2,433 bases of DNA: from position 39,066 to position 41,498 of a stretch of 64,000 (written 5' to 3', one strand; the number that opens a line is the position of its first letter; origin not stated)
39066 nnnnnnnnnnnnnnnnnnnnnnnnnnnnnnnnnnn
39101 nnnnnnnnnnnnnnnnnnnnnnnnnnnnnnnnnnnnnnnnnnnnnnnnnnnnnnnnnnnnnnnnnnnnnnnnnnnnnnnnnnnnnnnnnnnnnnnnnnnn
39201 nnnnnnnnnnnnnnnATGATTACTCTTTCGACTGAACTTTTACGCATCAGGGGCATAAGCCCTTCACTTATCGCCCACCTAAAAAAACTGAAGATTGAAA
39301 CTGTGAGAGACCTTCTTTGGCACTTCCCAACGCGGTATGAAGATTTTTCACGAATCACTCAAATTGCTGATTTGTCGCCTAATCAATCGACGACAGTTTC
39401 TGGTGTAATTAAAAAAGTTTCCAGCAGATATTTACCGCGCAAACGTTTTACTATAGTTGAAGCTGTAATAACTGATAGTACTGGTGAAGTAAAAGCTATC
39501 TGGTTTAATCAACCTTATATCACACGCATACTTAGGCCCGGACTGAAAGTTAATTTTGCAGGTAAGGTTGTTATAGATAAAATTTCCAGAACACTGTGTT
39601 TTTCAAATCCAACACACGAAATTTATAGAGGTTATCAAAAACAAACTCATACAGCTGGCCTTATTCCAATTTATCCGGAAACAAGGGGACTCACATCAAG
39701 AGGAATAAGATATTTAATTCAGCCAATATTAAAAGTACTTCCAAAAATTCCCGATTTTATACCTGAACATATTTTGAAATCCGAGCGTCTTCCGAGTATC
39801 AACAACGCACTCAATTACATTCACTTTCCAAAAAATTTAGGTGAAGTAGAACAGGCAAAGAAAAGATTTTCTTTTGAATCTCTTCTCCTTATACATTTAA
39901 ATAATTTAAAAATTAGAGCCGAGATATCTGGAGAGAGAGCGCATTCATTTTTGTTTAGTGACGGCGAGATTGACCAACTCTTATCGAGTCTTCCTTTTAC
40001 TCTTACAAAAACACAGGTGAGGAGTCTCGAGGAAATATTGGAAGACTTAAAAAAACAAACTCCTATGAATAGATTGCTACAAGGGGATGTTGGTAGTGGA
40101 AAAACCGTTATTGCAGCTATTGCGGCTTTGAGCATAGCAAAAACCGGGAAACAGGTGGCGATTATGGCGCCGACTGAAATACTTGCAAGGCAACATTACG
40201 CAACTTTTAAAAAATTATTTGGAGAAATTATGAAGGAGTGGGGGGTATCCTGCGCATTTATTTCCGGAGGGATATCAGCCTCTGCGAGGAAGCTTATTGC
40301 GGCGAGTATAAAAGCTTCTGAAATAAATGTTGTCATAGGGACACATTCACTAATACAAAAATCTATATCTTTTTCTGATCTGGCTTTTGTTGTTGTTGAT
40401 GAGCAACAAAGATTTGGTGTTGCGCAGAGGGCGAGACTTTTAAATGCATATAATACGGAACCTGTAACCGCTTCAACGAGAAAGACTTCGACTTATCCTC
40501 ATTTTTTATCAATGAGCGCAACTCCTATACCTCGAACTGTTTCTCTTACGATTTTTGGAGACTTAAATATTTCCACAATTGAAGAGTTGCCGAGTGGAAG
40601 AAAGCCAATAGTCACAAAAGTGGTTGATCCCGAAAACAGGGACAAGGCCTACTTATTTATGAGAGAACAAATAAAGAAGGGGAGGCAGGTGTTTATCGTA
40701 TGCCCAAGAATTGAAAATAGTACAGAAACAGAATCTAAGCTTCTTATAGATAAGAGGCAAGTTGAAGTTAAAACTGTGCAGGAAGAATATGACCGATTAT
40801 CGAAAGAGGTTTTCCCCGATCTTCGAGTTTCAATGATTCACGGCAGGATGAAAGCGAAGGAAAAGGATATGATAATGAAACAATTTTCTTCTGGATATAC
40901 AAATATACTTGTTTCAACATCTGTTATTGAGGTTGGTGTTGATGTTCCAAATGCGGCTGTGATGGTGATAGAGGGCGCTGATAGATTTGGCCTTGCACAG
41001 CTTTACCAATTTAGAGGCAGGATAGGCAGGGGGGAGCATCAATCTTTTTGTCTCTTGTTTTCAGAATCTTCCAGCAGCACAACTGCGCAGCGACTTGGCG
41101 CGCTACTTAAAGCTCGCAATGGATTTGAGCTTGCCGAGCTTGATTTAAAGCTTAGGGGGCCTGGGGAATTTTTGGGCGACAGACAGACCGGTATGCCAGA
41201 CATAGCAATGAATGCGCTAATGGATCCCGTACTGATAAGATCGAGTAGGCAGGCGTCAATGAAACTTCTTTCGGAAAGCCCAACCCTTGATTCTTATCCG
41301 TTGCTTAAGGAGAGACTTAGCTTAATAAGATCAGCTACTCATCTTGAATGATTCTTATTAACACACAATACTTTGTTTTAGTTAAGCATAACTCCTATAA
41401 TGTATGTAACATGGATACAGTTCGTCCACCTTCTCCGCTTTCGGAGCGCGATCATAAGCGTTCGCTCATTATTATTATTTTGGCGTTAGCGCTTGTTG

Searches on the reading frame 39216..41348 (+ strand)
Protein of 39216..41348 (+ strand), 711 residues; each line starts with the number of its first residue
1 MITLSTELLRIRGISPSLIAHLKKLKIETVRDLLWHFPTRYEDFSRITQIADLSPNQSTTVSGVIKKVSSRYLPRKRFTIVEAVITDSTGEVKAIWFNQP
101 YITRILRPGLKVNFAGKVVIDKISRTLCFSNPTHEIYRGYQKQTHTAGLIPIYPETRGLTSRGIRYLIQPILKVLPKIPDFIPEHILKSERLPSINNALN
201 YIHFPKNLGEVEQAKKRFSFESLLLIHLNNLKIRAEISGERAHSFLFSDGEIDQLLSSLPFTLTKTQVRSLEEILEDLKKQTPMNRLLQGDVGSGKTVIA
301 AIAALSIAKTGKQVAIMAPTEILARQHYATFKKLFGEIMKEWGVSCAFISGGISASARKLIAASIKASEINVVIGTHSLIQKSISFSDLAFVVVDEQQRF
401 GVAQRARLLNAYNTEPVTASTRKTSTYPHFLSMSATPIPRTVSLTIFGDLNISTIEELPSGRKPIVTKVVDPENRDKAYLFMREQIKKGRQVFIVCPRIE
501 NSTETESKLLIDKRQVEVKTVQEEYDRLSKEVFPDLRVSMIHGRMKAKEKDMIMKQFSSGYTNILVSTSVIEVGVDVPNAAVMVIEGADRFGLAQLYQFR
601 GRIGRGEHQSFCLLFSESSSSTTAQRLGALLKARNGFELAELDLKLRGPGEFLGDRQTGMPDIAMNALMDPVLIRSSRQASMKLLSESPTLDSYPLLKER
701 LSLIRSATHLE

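Call 39: find_related_loci(query=window:39216-41348:+, collection=metagenome_contigs, flank=10000)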
Query window:39216-41348:+ (711 aa) in metagenome_contigs; peptide patterns used: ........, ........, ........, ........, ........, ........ (x = any residue, [..] = any of these).
549 stretches matched a pattern; 303 encode a relative of the query (tblastn E <= 1e-3); the best 80 are kept; 80 distinct loci.
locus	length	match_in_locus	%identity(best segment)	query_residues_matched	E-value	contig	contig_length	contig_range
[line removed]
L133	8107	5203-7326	54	1-711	0e+0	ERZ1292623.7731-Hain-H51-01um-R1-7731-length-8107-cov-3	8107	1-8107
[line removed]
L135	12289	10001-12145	54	1-711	0e+0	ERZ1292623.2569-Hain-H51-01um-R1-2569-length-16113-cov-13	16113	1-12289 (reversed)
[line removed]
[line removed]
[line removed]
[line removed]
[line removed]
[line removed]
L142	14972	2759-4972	52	1-711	0e+0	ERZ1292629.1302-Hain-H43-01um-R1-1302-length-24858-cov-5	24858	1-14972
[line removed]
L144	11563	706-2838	50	2-711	0e+0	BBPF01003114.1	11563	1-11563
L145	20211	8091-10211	51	1-711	0e+0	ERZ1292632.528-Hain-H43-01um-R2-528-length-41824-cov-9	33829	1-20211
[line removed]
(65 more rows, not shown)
